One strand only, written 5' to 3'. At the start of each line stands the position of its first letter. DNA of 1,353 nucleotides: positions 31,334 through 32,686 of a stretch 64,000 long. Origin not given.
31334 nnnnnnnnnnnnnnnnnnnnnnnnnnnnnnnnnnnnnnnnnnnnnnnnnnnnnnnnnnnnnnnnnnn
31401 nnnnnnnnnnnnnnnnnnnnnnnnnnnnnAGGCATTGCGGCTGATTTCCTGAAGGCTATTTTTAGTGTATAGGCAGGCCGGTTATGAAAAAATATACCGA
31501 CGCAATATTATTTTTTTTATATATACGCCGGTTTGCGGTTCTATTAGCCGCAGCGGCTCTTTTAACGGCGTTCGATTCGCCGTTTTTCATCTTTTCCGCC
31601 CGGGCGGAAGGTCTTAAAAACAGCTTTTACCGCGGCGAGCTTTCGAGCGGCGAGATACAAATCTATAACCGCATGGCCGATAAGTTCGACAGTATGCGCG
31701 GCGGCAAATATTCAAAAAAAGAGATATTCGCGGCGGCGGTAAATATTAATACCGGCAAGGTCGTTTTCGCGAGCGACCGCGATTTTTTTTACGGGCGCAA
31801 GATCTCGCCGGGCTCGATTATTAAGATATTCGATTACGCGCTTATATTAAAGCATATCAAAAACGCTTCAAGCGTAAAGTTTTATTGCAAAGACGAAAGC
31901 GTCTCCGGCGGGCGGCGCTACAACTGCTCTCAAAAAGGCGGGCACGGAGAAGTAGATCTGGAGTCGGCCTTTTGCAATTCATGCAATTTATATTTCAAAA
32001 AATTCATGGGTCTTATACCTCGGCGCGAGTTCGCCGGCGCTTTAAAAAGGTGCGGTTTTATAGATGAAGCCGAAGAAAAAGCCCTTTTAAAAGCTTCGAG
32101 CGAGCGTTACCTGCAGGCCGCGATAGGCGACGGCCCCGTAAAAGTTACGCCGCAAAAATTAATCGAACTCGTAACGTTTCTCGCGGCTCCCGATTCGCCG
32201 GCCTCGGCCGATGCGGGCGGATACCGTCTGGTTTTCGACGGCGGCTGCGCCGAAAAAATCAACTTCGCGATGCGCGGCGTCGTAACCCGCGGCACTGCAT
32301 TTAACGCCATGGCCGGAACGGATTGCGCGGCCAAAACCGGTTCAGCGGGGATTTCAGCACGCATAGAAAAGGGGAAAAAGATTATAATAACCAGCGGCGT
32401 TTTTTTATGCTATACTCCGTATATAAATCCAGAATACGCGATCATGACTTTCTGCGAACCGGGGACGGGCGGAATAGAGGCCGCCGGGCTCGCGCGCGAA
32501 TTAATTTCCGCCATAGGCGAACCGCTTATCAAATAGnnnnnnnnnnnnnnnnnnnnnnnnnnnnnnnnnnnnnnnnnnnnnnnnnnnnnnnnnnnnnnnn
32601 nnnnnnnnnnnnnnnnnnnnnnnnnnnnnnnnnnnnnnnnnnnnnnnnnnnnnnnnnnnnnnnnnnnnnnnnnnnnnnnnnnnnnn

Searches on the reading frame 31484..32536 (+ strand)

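Call 13: search_protein_families(library=pfam, proteins=[window:31484-32536:+])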
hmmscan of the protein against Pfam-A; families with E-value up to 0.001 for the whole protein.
window:31484-32536:+ (350 aa): 1 family
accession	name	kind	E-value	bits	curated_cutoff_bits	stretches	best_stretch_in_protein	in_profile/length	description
PF00905.27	Transpeptidase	-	1.8e-18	67.2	22.1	1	82-338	2-295/299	Penicillin binding protein transpeptidase domain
